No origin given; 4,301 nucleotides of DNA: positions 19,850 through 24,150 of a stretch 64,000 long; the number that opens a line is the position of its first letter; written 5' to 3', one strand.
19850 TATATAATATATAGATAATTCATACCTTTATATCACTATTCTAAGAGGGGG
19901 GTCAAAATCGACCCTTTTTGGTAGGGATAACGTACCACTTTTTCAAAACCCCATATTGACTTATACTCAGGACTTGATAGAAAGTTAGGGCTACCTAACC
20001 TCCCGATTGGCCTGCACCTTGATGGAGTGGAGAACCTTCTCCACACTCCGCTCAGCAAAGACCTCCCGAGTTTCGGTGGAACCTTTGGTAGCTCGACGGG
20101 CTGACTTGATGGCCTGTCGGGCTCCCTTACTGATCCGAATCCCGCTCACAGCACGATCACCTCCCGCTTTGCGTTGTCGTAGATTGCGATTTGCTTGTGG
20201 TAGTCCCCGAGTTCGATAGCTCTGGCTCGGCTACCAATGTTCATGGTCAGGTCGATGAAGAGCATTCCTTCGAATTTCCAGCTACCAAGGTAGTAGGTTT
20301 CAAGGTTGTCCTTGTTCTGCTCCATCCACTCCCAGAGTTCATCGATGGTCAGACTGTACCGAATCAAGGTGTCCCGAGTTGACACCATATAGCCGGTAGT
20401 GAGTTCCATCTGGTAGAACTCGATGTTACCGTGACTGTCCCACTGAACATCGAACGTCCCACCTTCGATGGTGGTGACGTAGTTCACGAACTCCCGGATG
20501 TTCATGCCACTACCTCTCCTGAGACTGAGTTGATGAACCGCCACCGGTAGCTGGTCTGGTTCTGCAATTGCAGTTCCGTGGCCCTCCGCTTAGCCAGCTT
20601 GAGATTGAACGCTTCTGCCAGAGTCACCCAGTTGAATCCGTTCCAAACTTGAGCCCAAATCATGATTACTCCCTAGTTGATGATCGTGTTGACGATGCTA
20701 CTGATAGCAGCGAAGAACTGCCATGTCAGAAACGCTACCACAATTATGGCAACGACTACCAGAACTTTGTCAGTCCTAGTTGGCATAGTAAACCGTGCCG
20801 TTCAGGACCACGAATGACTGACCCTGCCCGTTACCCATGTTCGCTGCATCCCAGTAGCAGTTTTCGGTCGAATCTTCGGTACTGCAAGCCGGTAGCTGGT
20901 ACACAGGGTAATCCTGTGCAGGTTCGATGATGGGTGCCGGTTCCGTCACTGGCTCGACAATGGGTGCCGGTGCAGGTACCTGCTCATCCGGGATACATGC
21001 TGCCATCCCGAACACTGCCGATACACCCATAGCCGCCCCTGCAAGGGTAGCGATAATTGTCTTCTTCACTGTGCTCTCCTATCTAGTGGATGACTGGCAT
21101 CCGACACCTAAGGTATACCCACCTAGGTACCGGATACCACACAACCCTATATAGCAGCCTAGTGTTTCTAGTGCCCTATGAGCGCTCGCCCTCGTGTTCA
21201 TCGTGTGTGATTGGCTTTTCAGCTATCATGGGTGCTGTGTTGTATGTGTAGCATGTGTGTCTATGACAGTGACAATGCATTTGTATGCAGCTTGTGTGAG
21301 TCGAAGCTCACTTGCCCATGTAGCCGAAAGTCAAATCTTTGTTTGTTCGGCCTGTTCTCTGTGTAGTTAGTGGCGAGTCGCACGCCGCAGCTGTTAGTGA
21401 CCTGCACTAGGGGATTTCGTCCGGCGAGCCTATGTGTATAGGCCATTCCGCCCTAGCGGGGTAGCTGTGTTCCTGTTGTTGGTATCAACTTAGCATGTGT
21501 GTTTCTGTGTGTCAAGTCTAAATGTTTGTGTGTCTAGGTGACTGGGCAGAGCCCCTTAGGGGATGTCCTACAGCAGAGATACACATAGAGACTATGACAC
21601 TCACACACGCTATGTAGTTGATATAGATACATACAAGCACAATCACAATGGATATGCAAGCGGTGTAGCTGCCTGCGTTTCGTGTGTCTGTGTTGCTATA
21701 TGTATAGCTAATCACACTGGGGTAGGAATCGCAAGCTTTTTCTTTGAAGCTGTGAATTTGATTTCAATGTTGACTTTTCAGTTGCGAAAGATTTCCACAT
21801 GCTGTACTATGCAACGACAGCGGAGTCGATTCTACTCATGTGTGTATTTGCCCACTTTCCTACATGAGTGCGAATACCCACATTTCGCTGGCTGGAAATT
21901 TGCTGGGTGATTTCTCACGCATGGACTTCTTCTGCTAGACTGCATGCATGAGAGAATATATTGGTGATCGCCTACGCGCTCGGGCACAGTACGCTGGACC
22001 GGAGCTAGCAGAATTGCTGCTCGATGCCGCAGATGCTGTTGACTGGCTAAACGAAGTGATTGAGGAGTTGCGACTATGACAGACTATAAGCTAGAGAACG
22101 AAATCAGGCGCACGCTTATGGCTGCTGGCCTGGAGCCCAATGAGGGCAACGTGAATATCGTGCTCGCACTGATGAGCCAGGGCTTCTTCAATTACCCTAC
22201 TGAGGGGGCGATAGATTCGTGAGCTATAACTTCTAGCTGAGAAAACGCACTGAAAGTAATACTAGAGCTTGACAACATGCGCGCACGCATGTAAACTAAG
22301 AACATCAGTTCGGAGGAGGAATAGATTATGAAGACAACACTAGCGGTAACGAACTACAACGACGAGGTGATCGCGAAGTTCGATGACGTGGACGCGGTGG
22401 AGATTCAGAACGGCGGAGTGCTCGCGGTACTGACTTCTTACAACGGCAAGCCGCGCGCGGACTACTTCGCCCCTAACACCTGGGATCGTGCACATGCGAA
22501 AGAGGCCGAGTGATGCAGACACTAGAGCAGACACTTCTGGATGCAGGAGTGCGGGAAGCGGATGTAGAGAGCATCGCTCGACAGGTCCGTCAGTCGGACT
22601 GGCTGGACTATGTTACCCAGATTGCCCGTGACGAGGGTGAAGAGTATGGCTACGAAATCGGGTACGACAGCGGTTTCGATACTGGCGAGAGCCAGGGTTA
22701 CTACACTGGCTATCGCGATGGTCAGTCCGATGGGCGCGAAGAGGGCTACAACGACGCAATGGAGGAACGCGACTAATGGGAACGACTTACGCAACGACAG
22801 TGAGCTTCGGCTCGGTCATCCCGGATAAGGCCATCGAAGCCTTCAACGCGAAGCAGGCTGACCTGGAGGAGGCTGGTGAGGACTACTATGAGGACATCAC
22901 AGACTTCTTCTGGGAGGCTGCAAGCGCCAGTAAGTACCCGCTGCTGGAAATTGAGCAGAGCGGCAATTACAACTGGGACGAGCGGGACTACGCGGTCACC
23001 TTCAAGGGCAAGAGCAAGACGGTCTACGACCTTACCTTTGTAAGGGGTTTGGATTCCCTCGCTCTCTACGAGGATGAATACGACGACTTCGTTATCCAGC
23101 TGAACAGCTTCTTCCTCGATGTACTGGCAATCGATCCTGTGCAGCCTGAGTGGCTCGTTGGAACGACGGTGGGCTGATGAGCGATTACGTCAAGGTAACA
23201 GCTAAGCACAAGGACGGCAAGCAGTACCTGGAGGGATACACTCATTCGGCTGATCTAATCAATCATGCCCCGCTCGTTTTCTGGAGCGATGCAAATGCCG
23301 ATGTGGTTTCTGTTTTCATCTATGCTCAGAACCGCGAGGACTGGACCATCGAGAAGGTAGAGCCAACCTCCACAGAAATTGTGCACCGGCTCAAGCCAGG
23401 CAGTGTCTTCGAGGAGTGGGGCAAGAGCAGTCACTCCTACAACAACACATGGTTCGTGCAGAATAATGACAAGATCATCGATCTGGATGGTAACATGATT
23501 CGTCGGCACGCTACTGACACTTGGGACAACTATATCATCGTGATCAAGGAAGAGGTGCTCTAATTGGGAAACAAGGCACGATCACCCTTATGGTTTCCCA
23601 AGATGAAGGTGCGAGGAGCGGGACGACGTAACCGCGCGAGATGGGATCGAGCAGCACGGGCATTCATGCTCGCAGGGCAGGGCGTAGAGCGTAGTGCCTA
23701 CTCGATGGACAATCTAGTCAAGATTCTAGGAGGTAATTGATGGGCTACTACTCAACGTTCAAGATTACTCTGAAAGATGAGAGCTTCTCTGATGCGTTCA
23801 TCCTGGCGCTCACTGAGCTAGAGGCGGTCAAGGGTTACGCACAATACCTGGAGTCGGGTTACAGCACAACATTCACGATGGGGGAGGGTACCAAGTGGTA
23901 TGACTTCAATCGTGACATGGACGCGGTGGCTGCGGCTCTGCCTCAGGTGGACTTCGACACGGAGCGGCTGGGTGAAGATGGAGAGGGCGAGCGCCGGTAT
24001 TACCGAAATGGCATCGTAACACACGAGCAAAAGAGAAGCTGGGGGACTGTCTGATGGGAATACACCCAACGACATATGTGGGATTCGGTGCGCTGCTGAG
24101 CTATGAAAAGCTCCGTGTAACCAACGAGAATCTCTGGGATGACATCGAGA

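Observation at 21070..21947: About 900-bp coding-free, repeat-rich region at the strand switch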

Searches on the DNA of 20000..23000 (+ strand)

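Call 4: search_dna_similar(query=window:20000-23000:+, collection=phages, mode=near, max_rows=30)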
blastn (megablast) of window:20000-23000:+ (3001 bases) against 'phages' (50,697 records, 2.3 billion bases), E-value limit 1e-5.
No match.

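Call 14: search_rna_families(source=window, start=20900, end=22400, threshold=evalue, max_evalue=5)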
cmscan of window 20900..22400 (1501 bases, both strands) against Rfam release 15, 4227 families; matches with E-value up to 5: 2.
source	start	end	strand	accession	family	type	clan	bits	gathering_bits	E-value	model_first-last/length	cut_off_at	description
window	21627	21705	+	RF04176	mir-3149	Gene; miRNA;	-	20.6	100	0.82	1-83/83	no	mir-3149 microRNA precursor family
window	21839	21884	+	RF04065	mir-7563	Gene; miRNA;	-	18.1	80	2.7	1-76/76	no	mir-7563 microRNA precursor family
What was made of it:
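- On Any Rfam 15 RNA family (including GOLLD, ROOL, 6S, riboswitches, T-box): The permissive scan of 20900-22400 gave two chance miRNA hits at E=0.8 and 2.7, far below gathering score (call 14).
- There is no similarity to put: arm A is one long stem-loop, not two, and nothing reached E<=5 except two chance miRNA hits in the Rfam scan (call 14).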

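Call 67: build_rna_model(alignment_id=A8, structure=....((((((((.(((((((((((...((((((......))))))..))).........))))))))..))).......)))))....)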
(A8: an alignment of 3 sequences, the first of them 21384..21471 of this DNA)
Model R1 built from alignment A8 (3 sequences, 88 columns); structure: as given.
model positions 88; base pairs 25; branch points 0; effective number of sequences 1.02; information 0.647 bits per position. Calibrated on 0.2 Mb of random sequence (short: E-values are rough).
structure used (alignment columns):
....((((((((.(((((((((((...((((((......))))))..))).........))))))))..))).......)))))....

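Call 68: search_with_rna_model(model_id=R1, sources=[window, L001, L002, L003, L004, L005, L006, L011, L012, L014], max_evalue=10, show_alignments=3)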
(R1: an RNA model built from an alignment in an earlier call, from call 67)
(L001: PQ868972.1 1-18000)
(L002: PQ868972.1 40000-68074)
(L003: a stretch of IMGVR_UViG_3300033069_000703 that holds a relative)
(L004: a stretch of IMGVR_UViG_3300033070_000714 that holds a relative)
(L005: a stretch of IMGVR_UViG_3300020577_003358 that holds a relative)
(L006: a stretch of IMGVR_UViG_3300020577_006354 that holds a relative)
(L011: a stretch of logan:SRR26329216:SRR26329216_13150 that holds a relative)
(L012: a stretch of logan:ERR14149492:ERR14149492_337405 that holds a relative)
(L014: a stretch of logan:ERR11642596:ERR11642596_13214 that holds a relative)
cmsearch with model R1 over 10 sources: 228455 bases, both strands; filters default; matches with E-value up to 10: 3.
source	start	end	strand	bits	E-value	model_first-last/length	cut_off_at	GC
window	21384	21471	-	111.2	1.8e-30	1-88/88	no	0.59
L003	17400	17487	-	12.5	1.3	1-88/88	no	0.73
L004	15246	15333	-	12.5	1.3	1-88/88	no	0.73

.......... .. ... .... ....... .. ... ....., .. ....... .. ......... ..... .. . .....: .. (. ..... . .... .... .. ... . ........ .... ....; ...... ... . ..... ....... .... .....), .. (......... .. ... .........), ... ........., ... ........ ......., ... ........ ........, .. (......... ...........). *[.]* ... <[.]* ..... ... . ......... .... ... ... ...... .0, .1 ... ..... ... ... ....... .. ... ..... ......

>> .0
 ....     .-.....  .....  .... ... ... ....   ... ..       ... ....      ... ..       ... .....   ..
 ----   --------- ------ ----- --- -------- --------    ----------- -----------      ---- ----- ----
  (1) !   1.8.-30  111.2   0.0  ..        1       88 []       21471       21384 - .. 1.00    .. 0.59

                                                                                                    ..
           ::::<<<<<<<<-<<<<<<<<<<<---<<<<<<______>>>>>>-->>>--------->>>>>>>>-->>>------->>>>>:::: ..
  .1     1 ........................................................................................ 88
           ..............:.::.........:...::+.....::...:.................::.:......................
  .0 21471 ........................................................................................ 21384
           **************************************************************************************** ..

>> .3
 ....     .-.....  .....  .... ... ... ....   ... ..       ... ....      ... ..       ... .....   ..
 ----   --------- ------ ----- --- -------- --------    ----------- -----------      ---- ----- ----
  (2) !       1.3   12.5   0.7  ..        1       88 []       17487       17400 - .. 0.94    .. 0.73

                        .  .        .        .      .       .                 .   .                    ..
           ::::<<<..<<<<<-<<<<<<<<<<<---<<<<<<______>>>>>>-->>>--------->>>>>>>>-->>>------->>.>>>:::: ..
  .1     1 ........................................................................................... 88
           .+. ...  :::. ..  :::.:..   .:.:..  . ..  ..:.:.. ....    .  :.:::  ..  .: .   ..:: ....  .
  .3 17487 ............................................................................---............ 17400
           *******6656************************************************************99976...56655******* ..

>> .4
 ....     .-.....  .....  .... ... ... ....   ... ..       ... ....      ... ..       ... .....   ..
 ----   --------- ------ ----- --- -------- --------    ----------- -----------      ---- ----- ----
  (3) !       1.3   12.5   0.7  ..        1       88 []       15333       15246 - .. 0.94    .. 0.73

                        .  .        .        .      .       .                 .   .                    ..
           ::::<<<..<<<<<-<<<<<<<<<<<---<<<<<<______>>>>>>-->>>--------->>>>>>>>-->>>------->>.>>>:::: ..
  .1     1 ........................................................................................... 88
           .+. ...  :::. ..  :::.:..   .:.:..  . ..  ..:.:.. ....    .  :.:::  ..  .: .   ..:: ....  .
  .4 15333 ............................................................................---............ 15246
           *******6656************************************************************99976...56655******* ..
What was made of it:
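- On HK022-type put antiterminator RNA: The arm A model finds no second copy (call 68).
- The covariance model of arm A finds no copy in the more distant L011 or Yappy (call 68).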

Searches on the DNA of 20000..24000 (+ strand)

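Call 9: search_dna_similar(query=window:20000-24000:+, collection=phages, mode=distant, max_rows=20)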
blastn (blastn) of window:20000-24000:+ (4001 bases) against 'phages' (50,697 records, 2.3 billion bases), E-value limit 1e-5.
No match.
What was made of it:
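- Tried and rejected: Nucleotide searches of GenBank phages, near and distant modes: no match (calls 4, 9).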

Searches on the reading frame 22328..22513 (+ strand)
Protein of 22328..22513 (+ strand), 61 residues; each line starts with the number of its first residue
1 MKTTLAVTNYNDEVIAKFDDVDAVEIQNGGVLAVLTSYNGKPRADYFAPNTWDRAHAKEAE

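Call 38: find_encoding_contigs(protein=window:22328-22513:+, flank=10000)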
Protein window:22328-22513:+ (61 aa): 1 contig read that carries it; 1 place shown.
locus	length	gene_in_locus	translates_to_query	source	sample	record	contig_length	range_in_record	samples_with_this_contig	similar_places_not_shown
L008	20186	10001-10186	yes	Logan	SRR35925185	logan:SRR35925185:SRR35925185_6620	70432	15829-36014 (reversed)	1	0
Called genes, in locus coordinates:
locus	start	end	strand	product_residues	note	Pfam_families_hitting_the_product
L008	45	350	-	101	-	-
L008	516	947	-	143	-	-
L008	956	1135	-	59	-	-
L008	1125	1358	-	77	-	-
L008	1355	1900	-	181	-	-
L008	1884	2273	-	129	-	-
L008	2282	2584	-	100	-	-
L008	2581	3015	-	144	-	-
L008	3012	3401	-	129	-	-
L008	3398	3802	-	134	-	-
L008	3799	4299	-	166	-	-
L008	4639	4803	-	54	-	-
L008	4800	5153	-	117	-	-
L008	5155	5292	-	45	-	-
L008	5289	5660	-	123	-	PF26096:DUF8033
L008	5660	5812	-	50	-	-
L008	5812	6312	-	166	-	-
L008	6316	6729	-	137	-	-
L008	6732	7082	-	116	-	-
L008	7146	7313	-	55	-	-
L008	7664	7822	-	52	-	-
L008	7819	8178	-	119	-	-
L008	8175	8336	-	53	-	-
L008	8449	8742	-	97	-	-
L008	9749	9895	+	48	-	-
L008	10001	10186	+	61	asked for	-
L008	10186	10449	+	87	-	-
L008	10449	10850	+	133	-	-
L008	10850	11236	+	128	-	-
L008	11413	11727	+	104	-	-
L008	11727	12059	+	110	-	-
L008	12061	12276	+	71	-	-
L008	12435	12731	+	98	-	-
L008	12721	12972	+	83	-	-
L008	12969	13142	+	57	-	-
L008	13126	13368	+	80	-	-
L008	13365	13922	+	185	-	PF00227:Proteasome (faint)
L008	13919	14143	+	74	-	-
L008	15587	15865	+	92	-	-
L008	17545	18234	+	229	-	-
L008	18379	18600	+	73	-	PF00462:Glutaredoxin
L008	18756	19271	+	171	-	-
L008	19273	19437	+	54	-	-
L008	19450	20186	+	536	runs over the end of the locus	-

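Call 85: search_protein_families(library=pfam, proteins=[window:22328-22513:+], max_evalue=0.01)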
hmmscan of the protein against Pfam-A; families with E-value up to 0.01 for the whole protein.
window:22328-22513:+ (61 aa): 0 families

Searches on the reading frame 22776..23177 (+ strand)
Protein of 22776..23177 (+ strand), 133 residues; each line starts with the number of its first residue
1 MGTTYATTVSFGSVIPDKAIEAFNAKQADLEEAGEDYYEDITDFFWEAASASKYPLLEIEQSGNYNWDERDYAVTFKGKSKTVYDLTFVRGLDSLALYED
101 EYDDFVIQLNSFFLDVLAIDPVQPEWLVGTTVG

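Call 21: find_related_loci(query=window:22776-23177:+, collection=viral_contigs, flank=10000)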
Query window:22776-23177:+ (133 aa) in viral_contigs; peptide patterns used: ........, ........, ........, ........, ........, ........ (x = any residue, [..] = any of these).
9 stretches matched a pattern, but none encodes a relative of the query by tblastn (E <= 1e-3).

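Call 39: find_homologous_proteins(query=A2)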
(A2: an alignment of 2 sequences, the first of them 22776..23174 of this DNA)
Query A2 (2 sequences) (133 aa, profile of the alignment): 3 proteins with E <= 0.001 among 165 candidates.
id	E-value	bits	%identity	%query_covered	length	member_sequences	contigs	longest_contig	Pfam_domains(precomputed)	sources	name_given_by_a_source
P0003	3.0e-79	282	100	100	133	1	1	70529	-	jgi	jgi:hypothetical protein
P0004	8.9e-79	280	74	100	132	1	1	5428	-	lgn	-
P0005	5.2e-70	252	71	100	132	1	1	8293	-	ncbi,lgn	-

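Call 41: find_encoding_contigs(protein=P0005, flank=10000)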
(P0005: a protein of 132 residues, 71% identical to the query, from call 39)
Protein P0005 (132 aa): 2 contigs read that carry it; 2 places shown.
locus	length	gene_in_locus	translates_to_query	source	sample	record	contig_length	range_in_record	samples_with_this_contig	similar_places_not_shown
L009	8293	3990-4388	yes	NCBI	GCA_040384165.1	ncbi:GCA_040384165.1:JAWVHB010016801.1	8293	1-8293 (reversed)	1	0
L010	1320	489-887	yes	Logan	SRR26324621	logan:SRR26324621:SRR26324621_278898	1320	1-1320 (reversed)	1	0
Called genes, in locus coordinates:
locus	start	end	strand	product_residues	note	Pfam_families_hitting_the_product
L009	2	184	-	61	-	?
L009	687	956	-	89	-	-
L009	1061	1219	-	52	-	-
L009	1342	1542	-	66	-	-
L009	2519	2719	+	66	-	-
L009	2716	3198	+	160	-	PF07799:DUF1643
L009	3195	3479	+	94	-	-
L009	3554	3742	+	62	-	-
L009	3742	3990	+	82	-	-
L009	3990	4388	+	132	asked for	-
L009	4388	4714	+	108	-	-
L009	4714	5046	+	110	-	-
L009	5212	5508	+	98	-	-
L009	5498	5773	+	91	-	PF23835:DUF7205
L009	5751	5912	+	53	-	-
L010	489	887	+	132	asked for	-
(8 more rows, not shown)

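Call 85: search_protein_families(library=pfam, proteins=[window:22776-23177:+], max_evalue=0.01)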
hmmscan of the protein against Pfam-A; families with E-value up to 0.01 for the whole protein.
window:22776-23177:+ (133 aa): 0 families

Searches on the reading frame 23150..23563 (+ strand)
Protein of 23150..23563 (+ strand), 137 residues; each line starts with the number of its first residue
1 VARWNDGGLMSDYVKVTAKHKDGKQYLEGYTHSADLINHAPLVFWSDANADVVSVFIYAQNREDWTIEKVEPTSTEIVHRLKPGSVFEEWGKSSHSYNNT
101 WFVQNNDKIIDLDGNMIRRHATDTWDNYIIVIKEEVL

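Call 25: find_homologous_proteins(query=window:23150-23563:+)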
Query window:23150-23563:+ (137 aa): 2 proteins with E <= 0.001 among 2 candidates.
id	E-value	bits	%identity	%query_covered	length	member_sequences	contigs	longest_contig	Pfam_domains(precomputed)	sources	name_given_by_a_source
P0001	2.2e-88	312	99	100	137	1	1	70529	-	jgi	jgi:hypothetical protein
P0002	1.3e-44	170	63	93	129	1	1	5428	-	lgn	-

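Call 26: find_encoding_contigs(protein=P0001, flank=10000)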
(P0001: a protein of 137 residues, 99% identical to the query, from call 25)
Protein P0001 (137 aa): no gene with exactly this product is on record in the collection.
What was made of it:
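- Tried and rejected: Protein P0001 (99% identical, on a 70.5-kb JGI contig) could not be retrieved (call 26).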

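Call 27: find_encoding_contigs(protein=P0002, flank=10000)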
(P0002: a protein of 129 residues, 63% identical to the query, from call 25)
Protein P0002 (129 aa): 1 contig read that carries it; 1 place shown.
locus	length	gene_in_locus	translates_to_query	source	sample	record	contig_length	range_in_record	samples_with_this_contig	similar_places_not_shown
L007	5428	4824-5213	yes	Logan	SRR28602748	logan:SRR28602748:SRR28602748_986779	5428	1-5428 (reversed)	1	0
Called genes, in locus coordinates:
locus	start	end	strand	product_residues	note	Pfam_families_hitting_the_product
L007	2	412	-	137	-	?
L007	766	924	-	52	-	-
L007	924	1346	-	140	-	-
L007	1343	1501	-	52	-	-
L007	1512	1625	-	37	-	-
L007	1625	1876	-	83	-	-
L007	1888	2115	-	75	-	-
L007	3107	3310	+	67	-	-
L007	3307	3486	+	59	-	-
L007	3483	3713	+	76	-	-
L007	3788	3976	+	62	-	-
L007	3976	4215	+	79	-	-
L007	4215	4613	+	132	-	-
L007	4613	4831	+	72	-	-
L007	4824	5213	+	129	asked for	-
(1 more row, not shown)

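Call 85: search_protein_families(library=pfam, proteins=[window:23150-23563:+], max_evalue=0.01)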
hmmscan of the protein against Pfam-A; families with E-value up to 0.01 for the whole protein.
window:23150-23563:+ (137 aa): 0 families
